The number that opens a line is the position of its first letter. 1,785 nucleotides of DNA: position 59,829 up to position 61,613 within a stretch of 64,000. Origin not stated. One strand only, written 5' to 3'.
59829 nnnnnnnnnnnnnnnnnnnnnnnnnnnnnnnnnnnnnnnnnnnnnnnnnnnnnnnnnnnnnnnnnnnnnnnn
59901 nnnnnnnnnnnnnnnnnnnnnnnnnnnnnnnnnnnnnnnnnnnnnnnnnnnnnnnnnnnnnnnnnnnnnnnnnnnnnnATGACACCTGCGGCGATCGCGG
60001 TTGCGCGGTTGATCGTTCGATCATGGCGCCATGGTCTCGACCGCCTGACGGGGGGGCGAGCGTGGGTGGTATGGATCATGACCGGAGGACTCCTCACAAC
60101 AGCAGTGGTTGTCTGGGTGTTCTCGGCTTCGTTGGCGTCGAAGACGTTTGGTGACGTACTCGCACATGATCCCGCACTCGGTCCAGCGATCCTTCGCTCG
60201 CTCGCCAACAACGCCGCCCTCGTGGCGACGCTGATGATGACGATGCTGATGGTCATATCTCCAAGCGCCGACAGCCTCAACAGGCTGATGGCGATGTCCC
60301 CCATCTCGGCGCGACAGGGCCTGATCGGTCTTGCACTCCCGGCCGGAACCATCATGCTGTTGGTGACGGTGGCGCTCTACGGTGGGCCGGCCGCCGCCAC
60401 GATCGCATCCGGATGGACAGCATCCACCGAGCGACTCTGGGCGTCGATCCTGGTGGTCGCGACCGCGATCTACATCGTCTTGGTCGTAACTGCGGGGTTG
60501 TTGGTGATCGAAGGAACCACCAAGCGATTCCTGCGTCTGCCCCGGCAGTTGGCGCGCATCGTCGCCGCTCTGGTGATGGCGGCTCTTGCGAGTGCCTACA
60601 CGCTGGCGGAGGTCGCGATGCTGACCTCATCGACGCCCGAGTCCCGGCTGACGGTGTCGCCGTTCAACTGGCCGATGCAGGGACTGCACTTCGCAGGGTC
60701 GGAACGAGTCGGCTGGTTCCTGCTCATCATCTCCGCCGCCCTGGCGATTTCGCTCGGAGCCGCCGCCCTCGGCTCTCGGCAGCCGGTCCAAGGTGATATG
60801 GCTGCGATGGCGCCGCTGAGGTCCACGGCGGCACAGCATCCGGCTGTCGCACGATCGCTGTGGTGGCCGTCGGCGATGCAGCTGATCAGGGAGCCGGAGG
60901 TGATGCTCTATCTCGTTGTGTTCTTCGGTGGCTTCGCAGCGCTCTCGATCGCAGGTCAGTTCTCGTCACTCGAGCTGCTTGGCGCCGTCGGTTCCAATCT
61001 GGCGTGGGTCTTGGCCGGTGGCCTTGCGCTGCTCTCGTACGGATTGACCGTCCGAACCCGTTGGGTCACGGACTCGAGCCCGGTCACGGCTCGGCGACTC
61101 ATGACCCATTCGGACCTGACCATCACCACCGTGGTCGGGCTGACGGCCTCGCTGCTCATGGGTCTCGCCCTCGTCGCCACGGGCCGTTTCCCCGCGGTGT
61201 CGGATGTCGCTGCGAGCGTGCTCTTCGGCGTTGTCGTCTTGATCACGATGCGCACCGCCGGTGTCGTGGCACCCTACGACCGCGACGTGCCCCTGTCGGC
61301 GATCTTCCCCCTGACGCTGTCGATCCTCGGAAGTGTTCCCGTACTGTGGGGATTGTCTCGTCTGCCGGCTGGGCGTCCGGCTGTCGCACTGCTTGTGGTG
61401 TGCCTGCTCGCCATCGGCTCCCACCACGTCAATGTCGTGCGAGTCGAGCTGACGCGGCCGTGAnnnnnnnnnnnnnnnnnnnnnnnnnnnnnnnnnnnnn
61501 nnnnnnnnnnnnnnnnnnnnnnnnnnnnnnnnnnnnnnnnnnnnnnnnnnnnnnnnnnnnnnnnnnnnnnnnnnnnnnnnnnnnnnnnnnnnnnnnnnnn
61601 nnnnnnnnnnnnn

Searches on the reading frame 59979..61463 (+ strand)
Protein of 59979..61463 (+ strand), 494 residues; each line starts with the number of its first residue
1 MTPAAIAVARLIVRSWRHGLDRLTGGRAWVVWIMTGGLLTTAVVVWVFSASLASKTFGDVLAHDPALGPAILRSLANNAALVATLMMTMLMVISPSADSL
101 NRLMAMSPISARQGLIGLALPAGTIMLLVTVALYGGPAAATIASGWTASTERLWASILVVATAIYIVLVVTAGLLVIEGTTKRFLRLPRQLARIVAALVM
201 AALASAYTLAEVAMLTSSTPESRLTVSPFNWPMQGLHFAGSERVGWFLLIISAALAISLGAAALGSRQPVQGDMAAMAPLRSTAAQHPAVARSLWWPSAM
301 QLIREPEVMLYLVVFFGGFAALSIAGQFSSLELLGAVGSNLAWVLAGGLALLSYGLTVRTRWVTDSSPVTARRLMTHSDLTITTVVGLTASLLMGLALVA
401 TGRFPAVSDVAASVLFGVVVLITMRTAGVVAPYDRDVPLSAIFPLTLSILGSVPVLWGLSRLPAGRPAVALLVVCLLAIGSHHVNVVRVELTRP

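Call 4: search_protein_families(library=pfam, proteins=[window:59979-61463:+], max_evalue=0.01)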
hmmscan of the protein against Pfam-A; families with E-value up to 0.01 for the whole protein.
window:59979-61463:+ (494 aa): 0 families

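Call 17: find_homologous_proteins(query=window:59979-61463:+)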
Query window:59979-61463:+ (494 aa): 1 proteins with E <= 0.001 among 8000 candidates.
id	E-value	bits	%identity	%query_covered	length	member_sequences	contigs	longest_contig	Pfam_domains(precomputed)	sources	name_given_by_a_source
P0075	0.0e+0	1011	100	100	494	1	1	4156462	-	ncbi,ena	-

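Call 21: search_protein_families(library=ncbifam, proteins=[window:59979-61463:+], max_evalue=1)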
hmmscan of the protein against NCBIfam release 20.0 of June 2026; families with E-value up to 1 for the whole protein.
window:59979-61463:+ (494 aa): 0 families

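Call 22: search_protein_families(library=pfam, proteins=[window:59979-61463:+], max_evalue=5)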
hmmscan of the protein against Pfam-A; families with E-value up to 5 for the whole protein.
window:59979-61463:+ (494 aa): 0 families
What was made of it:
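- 59979..61463 (+): Cassette permease, 494 aa, about 12 predicted TM segments, full length; no Pfam or NCBIfam family. No family hits (calls 4, 21, 22).
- On ABC-2 type permease (Pfam ABC2_membrane families): No Pfam hit at E up to 5 and no NCBIfam hit at E up to 1 for 59979-61463 (calls 4, 21, 22).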

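Call 28: search_protein_representatives(protein=window:59979-61463:+)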
Query: 494 residues. Proteins with E-value up to 0.001 (for the whole library): 12; up to 1e-10: 6; up to 1e-30: 1. The best 12 are listed.
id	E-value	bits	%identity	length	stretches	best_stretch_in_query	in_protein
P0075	0.0e+00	1011.1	100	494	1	1-494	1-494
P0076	2.4e-29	119.0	46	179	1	22-194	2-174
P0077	4.4e-28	114.8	49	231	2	22-138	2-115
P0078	8.5e-15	71.1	26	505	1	7-480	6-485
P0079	7.3e-14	68.0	29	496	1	9-471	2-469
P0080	5.8e-11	58.4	20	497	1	6-469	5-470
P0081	4.9e-10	55.4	24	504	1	4-465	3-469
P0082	1.3e-09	53.9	25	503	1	5-479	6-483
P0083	8.7e-08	48.0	23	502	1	7-472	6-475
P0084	1.1e-07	47.6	27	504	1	5-488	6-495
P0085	1.4e-04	37.4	25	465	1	64-314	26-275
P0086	1.9e-04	36.9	26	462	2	301-462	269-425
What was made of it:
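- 59979..61463 (+): Only 12 relatives among 1.84 billion representatives (call 28).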

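Call 31: list_cluster_members(proteins=[P0076, P0077, P0078, P0079, P0080, P0081, P0082, P0083, P0084, P0075])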
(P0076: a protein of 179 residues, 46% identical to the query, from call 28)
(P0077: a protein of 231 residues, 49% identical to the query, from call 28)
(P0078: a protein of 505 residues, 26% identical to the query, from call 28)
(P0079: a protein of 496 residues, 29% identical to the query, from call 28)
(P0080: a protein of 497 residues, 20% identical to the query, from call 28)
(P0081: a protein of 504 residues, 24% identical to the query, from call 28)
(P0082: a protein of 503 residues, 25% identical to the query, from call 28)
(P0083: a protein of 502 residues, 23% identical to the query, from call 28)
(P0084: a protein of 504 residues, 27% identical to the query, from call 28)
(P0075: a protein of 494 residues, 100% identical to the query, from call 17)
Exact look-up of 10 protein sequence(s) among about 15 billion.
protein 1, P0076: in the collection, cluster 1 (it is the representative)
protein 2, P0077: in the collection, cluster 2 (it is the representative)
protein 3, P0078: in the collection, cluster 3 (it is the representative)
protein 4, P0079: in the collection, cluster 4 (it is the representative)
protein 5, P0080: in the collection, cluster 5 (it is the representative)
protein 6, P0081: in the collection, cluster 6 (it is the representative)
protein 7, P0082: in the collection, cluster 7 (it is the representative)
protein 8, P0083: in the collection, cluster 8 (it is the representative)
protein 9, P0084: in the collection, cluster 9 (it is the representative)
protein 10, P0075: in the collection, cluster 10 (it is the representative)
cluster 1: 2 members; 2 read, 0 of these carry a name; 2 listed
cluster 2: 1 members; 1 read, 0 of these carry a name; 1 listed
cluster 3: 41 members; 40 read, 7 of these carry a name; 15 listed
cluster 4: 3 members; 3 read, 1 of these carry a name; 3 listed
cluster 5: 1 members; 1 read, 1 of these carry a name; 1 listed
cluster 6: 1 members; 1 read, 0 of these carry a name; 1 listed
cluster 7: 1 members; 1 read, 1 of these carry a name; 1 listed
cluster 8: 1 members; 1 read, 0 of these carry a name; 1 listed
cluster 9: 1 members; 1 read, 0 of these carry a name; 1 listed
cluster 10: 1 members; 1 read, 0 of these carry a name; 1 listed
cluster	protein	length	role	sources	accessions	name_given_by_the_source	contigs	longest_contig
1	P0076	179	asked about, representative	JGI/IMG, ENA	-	-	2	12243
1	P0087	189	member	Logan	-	-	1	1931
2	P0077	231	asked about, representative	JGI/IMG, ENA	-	-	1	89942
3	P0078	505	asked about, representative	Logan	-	-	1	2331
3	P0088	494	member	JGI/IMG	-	hypothetical protein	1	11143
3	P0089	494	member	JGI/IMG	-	hypothetical protein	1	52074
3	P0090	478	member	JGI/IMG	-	hypothetical protein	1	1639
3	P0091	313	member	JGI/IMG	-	hypothetical protein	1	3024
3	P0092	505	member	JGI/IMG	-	hypothetical protein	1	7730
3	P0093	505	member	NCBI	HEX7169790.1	MAG TPA: hypothetical protein VF206_03095 [Rubrobacter sp.]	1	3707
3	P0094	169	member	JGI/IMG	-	hypothetical protein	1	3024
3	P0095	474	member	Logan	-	-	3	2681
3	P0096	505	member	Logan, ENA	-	-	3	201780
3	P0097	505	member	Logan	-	-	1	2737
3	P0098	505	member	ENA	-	-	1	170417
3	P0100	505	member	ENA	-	-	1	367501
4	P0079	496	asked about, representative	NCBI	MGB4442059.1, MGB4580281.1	MAG: hypothetical protein WBJ62_07540 [Coriobacteriia bacterium]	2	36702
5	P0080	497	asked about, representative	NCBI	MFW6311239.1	MAG: hypothetical protein ACOC1K_03280 [Nanoarchaeota archaeon]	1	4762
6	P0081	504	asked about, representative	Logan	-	-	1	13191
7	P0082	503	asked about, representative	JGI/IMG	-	hypothetical protein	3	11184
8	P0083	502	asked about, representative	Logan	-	-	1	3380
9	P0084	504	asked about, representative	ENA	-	-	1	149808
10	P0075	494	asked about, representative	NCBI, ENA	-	-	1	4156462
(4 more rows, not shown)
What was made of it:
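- The cassette is rare and phylogenetically patchy: Rubrobacter, Coriobacteriia and other MAGs (call 31).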

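Call 33: find_encoding_contigs(protein=P0077, flank=8000, max_places=3)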
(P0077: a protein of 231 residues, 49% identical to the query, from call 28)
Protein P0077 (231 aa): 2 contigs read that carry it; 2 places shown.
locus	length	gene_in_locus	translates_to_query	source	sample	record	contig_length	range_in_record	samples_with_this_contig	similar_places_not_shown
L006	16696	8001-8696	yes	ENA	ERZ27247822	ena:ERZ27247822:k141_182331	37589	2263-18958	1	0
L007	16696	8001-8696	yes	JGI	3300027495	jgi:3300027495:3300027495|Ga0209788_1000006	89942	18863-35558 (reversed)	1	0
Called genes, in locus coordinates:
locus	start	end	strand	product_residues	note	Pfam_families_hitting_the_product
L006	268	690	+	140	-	PF04122:CW_binding_2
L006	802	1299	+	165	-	-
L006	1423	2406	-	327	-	PF00106:adh_short, PF01370:Epimerase (faint), PF08659:KR (weak), PF13460:NAD_binding_10 (weak), PF13561:adh_short_C2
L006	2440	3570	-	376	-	PF10609:ParA, PF13614:AAA_31 (weak), PF01656:CbiA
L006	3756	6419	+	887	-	PF00330:Aconitase, PF00694:Aconitase_C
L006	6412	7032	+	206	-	PF00578:AhpC-TSA, PF08534:Redoxin, PF00085:Thioredoxin, PF13905:Thioredoxin_8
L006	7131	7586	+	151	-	PF00005:ABC_tran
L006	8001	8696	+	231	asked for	-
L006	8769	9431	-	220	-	PF04203:Sortase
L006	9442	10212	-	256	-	PF00378:ECH_1, PF16113:ECH_2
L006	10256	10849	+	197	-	PF17248:DUF5317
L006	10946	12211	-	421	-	PF13487:HD_5, PF01966:HD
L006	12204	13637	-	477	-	PF13487:HD_5, PF01966:HD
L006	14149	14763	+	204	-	-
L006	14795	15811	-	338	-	PF00296:Bac_luciferase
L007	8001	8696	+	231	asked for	-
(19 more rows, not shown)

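Call 34: find_encoding_contigs(protein=P0100, flank=8000, max_places=3)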
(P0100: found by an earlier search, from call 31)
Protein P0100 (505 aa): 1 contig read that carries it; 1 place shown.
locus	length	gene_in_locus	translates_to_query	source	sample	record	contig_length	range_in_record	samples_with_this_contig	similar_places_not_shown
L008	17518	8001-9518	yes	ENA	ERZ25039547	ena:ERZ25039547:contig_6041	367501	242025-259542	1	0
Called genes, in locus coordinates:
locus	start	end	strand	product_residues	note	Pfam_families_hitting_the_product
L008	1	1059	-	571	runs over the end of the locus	PF13191:AAA_16 (weak), PF13401:AAA_22 (weak), PF25872:HTH_77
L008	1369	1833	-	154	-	-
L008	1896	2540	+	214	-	-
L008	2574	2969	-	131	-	-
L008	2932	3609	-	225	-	PF01734:Patatin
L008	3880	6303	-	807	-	PF13401:AAA_22 (faint), PF25872:HTH_77, PF13374:TPR_10 (faint), PF13424:TPR_12, PF00196:GerE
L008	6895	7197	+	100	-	-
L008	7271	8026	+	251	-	PF00005:ABC_tran, PF13304:AAA_21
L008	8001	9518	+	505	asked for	-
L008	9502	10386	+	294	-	PF05402:PqqD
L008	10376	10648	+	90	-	-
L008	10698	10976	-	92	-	PF02535:Zip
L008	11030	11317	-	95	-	-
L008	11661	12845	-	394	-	PF02535:Zip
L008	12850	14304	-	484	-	PF07731:Cu-oxidase_2, PF07732:Cu-oxidase_3, PF07731:Cu-oxidase_2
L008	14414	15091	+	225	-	PF01325:Fe_dep_repress, PF02742:Fe_dep_repr_C, PF04023:FeoA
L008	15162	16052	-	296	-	PF13489:Methyltransf_23 (weak), PF01209:Ubie_methyltran, PF13847:Methyltransf_31, PF08241:Methyltransf_11, PF08242:Methyltransf_12, PF13649:Methyltransf_25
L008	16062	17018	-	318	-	PF00389:2-Hacid_dh, PF02826:2-Hacid_dh_C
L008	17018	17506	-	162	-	PF13176:TPR_7 (faint), PF13424:TPR_12 (faint), PF07719:TPR_2 (faint), PF13174:TPR_6 (faint), PF12688:TPR_5, PF13428:TPR_14 (weak), PF13432:TPR_16 (weak), PF14559:TPR_19 (weak), +4 more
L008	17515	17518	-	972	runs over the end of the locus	PF00330:Aconitase, PF00694:Aconitase_C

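Call 41: find_encoding_contigs(protein=P0084, flank=6000, max_places=2)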
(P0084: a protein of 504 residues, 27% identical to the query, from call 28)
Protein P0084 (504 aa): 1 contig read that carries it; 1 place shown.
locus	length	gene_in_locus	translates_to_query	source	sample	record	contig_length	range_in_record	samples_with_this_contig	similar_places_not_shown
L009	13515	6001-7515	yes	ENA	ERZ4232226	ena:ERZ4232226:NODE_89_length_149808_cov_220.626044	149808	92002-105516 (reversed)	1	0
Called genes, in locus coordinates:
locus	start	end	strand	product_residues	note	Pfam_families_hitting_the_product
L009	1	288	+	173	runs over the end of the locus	PF18064:CB_ParB_C (faint)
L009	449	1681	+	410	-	PF00005:ABC_tran, PF13304:AAA_21 (faint), PF17912:OB_MalK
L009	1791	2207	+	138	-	PF01951:Archease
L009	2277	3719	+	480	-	PF01139:RtcB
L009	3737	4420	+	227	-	PF00156:Pribosyltran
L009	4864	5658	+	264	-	PF00005:ABC_tran, PF13304:AAA_21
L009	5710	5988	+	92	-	-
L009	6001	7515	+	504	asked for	-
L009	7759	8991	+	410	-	PF00067:p450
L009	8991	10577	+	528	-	PF01565:FAD_binding_4, PF02913:FAD-oxidase_C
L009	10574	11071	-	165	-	-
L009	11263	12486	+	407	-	PF04972:BON, PF10604:Polyketide_cyc2, PF03364:Polyketide_cyc, PF08327:AHSA1 (faint)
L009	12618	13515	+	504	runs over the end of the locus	PF00294:PfkB, PF01467:CTP_transf_like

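Call 42: find_encoding_contigs(protein=P0079, flank=6000, max_places=2)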
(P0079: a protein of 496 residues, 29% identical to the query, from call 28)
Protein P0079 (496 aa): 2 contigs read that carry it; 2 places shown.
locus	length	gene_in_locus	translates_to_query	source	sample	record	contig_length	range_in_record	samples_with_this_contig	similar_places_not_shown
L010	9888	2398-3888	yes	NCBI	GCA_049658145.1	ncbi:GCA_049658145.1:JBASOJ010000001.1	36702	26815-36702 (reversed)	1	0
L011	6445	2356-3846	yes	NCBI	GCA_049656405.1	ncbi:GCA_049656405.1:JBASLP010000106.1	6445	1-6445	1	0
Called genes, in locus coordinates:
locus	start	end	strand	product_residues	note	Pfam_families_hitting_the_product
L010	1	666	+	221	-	PF22521:HypF_C_2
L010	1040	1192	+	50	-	-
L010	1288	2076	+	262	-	PF00005:ABC_tran, PF13304:AAA_21 (weak)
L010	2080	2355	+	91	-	-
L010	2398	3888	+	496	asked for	-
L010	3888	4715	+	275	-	-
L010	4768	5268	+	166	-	PF02600:DsbB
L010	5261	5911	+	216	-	PF13462:Thioredoxin_4, PF01323:DSBA, PF13743:Thioredoxin_5 (weak)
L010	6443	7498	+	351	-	PF13384:HTH_23, PF13518:HTH_28, PF13551:HTH_29, PF18024:HTH_50 (faint), PF13565:HTH_32, PF13358:DDE_3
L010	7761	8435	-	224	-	PF02943:FeThRed_B, PF00355:Rieske, PF13806:Rieske_2 (weak)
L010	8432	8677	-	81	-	PF00462:Glutaredoxin, PF13409:GST_N_2 (weak)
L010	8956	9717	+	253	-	PF00753:Lactamase_B, PF23023:Anti-Pycsar_Apyc1 (weak), PF12706:Lactamase_B_2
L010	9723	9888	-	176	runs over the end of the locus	PF02572:CobA_CobO_BtuR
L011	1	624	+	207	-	PF22521:HypF_C_2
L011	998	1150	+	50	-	-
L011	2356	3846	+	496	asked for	-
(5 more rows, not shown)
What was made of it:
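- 59692..59982 (+): Small 2-TM membrane protein of the cassette (96 aa). Its GTG start overlaps the ATPase stop (GTGA), as in intact cassettes. The same gene position is seen in L009 and L010 (calls 41, 42).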

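Call 45: find_related_loci(query=A4, collection=genome_contigs, flank=10000)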
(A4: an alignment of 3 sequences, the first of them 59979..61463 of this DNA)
Query A4 (494 aa) in genome_contigs; peptide patterns used: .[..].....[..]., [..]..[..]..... (x = any residue, [..] = any of these).
77 stretches matched a pattern, but none encodes a relative of the query by tblastn (E <= 1e-3).
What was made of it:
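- Tried and rejected: The first genome_contigs scan, with a permease alignment, found nothing, not even the source (call 45).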

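Call 48: find_related_loci(query=A4, collection=metagenome_contigs, flank=8000)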
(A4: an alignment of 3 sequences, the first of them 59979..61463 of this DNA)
Query A4 (494 aa) in metagenome_contigs; peptide patterns used: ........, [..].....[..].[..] (x = any residue, [..] = any of these).
217 stretches matched a pattern; 4 encode a relative of the query (tblastn E <= 1e-3); 4 distinct loci.
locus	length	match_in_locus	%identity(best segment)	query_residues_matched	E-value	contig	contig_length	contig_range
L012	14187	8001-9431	45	6-486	4e-105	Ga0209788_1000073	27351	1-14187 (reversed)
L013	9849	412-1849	47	6-486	9e-85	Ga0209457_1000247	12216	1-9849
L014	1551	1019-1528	47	6-178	2e-33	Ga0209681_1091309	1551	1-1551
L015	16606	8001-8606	51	6-281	2e-19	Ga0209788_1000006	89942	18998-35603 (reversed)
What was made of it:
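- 59979..61463 (+): 45% identity to the L012 permease over residues 6-486 (call 48).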

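Call 56: find_related_loci(query=A7, collection=genome_contigs, flank=6000)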
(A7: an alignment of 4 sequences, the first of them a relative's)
Query A7 (246 aa) in genome_contigs; peptide patterns used: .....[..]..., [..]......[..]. (x = any residue, [..] = any of these).
600 stretches matched a pattern (row limit reached: there are more); 591 encode a relative of the query (tblastn E <= 1e-3); the best 80 are kept; 80 distinct loci.
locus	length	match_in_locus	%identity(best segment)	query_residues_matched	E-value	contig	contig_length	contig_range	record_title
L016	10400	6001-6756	38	1-246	7e-50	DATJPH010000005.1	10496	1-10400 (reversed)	MAG TPA_asm: Bacteroidota bacterium isolate SMAG_U14908 k141_657738, whole genome shotgun sequence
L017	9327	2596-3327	36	1-239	2e-47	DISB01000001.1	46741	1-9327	MAG TPA_asm: Bacteroidetes bacterium UBA6221 UBA6221_contig_10567, whole genome shotgun sequence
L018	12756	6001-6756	38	1-246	8e-46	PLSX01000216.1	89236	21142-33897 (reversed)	MAG: Acidobacteria bacterium isolate bog_367 73.20120700_S1D.266_contig_32400, whole genome shotgun sequence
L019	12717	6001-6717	34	4-234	2e-45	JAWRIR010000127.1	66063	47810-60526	MAG: Thermoproteota archaeon isolate ADS1 c_000000176333, whole genome shotgun sequence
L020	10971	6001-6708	36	7-234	3e-45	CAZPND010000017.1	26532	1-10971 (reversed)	MAG TPA_asm: uncultured Candidatus Bathyarchaeia archaeon isolate binchicken_co262_253 genome assembly, contig: NODE_172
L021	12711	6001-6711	33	1-230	3e-44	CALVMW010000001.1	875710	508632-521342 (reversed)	MAG: uncultured Bacilli bacterium isolate BRZ_BN__bin7 genome assembly, contig: BRZ_BN__NODE_1_length_875710_cov_206.206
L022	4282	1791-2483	33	2-226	5e-44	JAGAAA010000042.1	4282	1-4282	MAG: Clostridia bacterium isolate RGIG8253 Water_buffalos_Rumen-5__c540723, whole genome shotgun sequence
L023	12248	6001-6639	41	7-213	3e-44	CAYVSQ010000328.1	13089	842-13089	MAG TPA_asm: uncultured Acidobacteriaceae bacterium isolate binchicken_co131_455 genome assembly, contig: k141_4657133,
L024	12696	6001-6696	37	1-226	8e-44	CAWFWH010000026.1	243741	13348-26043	MAG: uncultured Acidobacteriaceae bacterium isolate MFD09603.bin.2.165 genome assembly, contig: contig_31921, whole geno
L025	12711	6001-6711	35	1-230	2e-43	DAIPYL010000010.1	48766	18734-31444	MAG TPA_asm: Jeotgalicoccus sp. isolate CTOTU5046 NODE_35_length_48766_cov_23.122806, whole genome shotgun sequence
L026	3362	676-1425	39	1-245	7e-43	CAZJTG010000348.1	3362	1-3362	MAG TPA_asm: uncultured Solibacteraceae bacterium isolate SRP287453_co1_3 genome assembly, contig: NODE_57898_length_336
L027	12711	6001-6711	35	1-231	1e-42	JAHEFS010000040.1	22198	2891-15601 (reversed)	MAG: Chromatiales bacterium isolate Ww343 NODE_4131_length_22198_cov_7.406713, whole genome shotgun sequence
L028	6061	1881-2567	33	1-230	4e-42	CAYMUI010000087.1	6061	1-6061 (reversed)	MAG TPA_asm: uncultured Desulfobacterales bacterium isolate binchicken_co219_62 genome assembly, contig: k141_584605, wh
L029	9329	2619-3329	39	1-231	1e-41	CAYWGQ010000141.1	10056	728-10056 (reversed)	MAG TPA_asm: uncultured Gammaproteobacteria bacterium isolate SRP268622_co1_30 genome assembly, contig: NODE_16000_lengt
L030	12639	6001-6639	40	1-207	1e-41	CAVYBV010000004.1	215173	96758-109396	MAG: uncultured Acidobacteriota bacterium isolate MFD03044.bin.1.157 genome assembly, contig: contig_22598, whole genome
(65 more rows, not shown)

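Call 78: search_dna_similar(query=window:59979-61460:+, collection=plasmids, mode=protein, max_evalue=0.001, max_rows=10)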
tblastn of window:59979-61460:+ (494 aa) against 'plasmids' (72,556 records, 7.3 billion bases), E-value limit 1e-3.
No match.
